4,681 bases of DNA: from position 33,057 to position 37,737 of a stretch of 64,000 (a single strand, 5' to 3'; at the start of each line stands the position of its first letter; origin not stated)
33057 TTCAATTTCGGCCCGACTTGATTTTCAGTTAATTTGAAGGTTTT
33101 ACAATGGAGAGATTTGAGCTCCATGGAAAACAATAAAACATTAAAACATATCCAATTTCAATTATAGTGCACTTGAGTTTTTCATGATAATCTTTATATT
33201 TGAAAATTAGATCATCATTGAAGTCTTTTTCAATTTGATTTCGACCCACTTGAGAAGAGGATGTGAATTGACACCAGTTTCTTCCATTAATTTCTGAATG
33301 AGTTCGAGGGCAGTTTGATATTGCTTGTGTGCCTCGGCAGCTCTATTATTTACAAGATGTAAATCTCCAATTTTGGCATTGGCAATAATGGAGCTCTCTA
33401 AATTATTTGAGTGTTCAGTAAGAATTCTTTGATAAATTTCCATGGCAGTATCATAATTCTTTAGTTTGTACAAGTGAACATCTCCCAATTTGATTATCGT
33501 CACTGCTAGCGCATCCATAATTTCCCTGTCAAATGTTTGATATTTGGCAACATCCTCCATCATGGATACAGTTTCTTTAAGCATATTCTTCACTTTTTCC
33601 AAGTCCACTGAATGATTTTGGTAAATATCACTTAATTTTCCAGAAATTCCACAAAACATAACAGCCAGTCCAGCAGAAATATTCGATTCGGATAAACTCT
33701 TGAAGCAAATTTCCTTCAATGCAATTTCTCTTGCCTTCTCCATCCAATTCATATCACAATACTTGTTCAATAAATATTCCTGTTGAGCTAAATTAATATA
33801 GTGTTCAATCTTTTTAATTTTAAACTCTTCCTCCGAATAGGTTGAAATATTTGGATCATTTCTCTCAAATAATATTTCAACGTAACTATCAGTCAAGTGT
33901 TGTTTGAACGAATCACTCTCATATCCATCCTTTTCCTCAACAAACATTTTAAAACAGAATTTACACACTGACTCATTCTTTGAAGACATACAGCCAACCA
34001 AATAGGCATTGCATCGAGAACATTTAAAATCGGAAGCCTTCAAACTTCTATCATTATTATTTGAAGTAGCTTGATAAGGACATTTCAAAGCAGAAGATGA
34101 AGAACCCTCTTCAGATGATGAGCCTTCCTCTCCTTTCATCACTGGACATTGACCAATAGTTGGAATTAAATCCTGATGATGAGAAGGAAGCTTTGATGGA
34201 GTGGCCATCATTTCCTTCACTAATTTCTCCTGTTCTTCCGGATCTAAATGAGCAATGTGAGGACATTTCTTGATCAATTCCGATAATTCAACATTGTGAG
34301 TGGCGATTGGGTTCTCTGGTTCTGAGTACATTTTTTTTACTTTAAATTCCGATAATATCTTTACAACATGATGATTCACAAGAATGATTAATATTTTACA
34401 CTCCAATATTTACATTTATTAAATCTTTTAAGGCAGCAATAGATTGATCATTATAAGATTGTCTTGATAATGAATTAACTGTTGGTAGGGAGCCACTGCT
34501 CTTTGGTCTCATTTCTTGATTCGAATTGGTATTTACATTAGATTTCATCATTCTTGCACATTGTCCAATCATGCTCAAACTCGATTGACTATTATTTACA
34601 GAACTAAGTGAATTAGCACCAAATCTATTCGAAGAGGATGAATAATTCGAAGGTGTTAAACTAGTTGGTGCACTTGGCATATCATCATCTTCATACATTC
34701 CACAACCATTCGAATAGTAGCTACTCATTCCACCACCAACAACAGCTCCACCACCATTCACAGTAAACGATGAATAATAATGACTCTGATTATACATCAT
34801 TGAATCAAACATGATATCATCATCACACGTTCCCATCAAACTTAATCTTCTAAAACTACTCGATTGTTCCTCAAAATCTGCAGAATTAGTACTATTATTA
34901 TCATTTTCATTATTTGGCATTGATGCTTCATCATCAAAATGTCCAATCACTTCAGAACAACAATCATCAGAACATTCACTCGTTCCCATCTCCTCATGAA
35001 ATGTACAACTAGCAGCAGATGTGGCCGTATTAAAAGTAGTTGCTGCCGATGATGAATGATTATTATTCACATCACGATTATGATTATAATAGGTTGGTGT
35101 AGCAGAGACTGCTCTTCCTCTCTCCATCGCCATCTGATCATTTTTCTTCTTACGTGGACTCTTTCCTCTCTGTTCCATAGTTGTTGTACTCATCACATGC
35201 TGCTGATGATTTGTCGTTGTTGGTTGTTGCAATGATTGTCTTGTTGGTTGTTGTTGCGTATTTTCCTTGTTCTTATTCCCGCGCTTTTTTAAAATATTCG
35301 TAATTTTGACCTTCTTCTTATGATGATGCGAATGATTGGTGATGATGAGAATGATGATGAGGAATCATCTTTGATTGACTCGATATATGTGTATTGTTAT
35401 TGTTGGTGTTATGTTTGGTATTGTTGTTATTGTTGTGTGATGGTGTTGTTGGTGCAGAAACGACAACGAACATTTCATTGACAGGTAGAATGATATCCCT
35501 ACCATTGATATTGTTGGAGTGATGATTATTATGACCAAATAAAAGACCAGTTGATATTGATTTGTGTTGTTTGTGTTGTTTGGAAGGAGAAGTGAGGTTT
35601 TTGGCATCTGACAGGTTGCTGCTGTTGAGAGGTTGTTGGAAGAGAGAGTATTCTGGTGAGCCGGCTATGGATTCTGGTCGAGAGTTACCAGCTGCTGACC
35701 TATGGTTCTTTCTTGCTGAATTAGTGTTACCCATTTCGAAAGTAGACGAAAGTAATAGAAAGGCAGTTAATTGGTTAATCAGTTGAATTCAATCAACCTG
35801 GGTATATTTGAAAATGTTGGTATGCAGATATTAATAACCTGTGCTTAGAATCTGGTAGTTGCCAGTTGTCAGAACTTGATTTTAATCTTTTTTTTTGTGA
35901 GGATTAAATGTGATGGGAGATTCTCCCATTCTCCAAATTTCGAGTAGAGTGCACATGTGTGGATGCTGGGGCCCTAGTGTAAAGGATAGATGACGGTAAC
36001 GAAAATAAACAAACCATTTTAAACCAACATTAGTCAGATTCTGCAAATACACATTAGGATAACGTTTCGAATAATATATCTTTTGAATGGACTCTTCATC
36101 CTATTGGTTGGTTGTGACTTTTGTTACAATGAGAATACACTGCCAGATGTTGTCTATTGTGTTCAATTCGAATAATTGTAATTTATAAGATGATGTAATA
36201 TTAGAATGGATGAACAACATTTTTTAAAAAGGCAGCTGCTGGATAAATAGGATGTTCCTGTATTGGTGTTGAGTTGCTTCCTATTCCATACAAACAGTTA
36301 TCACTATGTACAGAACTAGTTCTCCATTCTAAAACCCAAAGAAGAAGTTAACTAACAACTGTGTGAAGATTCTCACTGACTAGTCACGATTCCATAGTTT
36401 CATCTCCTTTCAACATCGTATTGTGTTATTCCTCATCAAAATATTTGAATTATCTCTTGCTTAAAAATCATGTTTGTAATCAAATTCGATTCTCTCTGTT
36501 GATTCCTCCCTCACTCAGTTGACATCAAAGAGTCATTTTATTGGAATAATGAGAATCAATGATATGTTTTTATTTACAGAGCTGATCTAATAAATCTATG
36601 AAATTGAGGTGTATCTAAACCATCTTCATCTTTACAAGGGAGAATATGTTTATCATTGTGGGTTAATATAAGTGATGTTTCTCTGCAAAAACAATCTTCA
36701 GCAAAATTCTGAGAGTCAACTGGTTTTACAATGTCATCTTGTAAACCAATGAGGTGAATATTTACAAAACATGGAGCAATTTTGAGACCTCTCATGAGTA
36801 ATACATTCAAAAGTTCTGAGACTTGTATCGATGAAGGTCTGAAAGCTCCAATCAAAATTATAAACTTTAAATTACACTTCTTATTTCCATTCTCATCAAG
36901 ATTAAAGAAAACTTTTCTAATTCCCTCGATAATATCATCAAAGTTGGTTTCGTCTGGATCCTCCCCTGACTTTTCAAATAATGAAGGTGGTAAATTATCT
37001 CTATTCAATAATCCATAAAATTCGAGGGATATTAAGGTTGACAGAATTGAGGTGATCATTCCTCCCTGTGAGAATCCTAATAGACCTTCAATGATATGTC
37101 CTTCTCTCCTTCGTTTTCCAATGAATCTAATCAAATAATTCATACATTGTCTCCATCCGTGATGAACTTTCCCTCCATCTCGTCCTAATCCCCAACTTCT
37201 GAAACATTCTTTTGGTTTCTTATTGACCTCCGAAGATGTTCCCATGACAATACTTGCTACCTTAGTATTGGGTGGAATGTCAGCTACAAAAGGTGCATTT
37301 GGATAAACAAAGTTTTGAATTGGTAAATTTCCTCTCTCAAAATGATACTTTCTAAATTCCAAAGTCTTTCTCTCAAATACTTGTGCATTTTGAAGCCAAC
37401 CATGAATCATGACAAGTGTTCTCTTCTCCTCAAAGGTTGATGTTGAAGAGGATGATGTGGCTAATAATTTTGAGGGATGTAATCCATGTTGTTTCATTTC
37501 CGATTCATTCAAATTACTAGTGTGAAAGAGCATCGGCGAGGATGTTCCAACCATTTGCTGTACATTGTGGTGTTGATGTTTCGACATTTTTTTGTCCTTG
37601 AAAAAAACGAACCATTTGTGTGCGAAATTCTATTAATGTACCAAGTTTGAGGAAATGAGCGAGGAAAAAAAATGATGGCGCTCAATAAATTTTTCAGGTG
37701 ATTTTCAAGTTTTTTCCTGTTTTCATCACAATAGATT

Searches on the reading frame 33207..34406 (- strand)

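Call 80: search_protein_families(library=pfam, proteins=[window:33207-34406:-], max_evalue=0.001)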
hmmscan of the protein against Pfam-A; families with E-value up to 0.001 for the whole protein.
window:33207-34406:- (399 aa): 1 family
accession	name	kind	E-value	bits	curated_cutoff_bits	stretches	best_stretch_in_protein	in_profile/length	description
PF13424.12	TPR_12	-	0.00041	20.9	30.1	0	345-376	8-39/77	Tetratricopeptide repeat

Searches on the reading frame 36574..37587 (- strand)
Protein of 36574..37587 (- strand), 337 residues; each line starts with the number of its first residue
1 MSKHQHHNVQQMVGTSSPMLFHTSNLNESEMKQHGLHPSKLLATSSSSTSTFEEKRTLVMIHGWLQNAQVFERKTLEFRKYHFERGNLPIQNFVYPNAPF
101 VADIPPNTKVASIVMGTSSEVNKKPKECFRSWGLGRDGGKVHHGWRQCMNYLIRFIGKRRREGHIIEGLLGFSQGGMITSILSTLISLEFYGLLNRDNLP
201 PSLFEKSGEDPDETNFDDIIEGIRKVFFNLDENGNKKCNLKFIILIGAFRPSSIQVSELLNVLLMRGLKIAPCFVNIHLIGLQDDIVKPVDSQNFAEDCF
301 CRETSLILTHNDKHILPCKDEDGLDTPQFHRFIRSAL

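Call 80: search_protein_families(library=pfam, proteins=[window:36574-37587:-], max_evalue=0.001)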
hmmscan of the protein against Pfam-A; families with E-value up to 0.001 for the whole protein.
window:36574-37587:- (337 aa): 1 family
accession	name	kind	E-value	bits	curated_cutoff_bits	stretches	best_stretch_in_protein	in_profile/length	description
PF03959.19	FSH1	-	1.8e-25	90.3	21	1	54-321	3-206/211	Serine hydrolase (FSH1)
